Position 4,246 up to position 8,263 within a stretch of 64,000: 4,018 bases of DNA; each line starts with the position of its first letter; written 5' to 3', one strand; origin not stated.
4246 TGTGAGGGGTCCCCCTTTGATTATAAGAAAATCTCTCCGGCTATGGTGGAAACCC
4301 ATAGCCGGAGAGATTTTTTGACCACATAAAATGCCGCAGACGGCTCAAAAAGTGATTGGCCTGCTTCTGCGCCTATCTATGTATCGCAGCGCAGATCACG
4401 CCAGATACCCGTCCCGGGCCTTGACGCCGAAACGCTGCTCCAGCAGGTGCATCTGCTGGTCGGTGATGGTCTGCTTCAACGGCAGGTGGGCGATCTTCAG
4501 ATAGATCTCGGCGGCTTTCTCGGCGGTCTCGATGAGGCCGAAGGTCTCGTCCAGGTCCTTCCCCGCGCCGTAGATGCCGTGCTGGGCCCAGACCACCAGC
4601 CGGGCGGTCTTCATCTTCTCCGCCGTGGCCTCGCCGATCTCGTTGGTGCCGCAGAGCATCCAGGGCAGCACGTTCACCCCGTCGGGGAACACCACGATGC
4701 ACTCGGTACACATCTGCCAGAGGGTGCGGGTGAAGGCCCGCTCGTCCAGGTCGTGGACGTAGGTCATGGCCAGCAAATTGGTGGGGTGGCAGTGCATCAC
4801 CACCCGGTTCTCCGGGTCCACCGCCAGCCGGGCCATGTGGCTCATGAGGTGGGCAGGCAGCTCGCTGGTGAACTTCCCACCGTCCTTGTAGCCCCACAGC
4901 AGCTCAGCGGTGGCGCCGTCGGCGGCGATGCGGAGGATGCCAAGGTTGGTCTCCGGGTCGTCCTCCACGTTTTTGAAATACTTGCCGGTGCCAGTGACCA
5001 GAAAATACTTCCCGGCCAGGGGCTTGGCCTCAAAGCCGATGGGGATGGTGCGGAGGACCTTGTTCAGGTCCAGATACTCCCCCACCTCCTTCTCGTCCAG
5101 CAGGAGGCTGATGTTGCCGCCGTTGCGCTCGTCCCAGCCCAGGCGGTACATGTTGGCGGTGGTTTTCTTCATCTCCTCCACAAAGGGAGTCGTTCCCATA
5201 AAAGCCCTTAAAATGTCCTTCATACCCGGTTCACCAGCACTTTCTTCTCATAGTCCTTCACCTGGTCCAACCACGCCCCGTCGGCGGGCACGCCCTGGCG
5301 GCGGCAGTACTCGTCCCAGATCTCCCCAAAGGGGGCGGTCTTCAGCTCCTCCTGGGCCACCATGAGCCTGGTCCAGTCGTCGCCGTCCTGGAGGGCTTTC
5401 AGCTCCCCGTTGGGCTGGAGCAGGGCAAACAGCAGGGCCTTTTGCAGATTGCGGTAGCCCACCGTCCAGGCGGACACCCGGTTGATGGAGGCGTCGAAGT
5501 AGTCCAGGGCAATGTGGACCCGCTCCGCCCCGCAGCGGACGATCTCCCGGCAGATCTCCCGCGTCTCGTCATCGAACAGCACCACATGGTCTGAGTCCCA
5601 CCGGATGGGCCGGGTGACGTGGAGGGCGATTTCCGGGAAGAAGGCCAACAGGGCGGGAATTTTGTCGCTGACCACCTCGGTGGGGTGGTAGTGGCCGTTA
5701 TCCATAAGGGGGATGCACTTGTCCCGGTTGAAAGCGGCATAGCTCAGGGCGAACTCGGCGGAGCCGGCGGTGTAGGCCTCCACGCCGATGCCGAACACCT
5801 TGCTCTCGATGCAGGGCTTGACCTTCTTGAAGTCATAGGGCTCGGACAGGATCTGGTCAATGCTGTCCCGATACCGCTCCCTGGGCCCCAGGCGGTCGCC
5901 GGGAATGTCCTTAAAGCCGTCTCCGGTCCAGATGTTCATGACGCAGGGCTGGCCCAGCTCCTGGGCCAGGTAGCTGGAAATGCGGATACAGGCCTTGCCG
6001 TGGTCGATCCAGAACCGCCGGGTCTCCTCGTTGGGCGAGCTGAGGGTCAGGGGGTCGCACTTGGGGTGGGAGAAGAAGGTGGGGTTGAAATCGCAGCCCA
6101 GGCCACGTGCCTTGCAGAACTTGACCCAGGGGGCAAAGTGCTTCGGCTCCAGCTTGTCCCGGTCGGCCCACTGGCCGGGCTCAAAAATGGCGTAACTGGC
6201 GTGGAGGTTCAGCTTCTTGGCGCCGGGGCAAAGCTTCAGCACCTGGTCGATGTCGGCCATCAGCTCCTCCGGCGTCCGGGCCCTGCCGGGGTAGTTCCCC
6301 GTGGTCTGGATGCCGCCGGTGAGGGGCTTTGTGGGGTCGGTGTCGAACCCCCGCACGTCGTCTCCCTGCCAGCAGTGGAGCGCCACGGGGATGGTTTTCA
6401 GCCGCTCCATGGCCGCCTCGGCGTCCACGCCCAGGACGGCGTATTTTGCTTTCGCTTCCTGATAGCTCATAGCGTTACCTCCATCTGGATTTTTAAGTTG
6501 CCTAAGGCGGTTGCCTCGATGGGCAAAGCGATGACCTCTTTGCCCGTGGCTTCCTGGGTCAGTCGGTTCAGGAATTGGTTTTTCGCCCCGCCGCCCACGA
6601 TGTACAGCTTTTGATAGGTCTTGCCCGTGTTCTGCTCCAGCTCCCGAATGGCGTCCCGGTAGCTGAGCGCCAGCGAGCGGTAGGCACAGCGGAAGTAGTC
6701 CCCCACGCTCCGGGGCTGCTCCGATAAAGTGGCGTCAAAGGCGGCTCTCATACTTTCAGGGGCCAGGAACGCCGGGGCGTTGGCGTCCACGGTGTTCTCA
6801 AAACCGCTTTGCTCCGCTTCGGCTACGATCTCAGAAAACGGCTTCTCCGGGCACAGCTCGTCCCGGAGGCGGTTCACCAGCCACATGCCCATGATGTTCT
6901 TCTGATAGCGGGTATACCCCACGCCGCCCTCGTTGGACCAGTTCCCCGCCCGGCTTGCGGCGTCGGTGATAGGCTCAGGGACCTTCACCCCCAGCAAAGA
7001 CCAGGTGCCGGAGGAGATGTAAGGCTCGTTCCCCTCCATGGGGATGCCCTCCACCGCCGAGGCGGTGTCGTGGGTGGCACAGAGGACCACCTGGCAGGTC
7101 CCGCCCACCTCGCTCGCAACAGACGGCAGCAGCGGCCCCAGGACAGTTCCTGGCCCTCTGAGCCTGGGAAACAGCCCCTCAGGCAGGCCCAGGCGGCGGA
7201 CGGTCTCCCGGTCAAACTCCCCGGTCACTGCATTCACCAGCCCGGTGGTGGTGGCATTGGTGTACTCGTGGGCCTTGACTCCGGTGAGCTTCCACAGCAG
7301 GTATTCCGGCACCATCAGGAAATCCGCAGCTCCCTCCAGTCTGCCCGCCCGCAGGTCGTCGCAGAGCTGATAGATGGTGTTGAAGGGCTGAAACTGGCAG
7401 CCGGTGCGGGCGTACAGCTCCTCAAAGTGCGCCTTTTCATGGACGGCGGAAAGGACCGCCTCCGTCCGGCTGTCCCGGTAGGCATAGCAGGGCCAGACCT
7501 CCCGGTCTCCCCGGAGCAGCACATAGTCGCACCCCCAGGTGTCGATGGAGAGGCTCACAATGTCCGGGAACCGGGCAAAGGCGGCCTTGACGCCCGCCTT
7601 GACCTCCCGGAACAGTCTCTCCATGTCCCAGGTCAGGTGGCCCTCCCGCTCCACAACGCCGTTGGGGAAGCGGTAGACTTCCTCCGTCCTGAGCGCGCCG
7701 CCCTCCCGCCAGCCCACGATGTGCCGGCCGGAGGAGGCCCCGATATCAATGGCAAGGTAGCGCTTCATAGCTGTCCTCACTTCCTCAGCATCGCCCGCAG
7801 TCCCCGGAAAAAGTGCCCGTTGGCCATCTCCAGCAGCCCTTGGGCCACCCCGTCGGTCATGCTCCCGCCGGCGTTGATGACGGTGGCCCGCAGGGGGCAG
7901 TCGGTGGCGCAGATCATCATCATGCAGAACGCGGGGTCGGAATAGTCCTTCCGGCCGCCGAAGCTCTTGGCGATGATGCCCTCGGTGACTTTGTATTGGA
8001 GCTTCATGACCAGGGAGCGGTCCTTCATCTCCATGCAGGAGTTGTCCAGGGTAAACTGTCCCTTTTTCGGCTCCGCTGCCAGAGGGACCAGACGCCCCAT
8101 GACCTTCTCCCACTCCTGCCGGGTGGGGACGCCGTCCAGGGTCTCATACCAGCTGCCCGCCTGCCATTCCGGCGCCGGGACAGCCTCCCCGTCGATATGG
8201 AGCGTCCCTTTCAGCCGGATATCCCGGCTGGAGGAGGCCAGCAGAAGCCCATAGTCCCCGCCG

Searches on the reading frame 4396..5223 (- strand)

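Call 66: search_protein_families(library=pfam, max_evalue=0.00001, proteins=[window:4396-5223:-])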
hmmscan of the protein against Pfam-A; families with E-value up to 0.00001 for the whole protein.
window:4396-5223:- (275 aa): 1 family
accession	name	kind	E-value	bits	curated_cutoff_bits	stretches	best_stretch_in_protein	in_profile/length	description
PF00596.27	Aldolase_II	-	5e-29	101.9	22.2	1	17-242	2-183/183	Class II Aldolase and Adducin N-terminal domain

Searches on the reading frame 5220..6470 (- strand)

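Call 66: search_protein_families(library=pfam, max_evalue=0.00001, proteins=[window:5220-6470:-])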
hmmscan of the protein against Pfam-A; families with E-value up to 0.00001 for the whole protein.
window:5220-6470:- (416 aa): 1 family
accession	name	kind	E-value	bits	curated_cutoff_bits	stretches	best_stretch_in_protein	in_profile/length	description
PF06134.17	RhaA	-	1.2e-172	575.2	22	1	2-415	6-417/417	L-rhamnose isomerase (RhaA)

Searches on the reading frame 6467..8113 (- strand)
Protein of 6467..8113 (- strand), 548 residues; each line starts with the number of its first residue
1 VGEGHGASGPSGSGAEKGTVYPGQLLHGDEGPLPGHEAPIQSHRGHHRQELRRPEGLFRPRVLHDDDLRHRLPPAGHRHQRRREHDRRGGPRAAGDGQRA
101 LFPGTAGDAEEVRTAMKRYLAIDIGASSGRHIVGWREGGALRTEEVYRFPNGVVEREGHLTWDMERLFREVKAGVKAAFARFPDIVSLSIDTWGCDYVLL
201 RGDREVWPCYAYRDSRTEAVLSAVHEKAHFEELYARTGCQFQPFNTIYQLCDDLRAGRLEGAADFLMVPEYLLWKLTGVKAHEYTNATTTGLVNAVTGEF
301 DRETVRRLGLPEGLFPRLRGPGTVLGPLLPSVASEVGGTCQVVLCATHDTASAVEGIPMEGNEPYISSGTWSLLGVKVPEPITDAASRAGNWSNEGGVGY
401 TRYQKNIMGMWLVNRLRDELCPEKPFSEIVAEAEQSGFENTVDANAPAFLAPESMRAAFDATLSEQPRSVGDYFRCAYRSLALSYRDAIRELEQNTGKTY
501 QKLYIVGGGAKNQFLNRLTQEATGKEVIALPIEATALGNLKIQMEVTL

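Call 66: search_protein_families(library=pfam, max_evalue=0.00001, proteins=[window:6467-8113:-])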
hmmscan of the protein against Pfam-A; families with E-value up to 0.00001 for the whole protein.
window:6467-8113:- (548 aa): 2 families
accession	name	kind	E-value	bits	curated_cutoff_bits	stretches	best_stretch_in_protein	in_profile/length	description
PF00370.27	FGGY_N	-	3.3e-27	96.1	28.8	1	119-354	2-243/245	FGGY family of carbohydrate kinases, N-terminal domain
PF02782.22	FGGY_C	-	9.4e-23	81.5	27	1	365-544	2-195/198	FGGY family of carbohydrate kinases, C-terminal domain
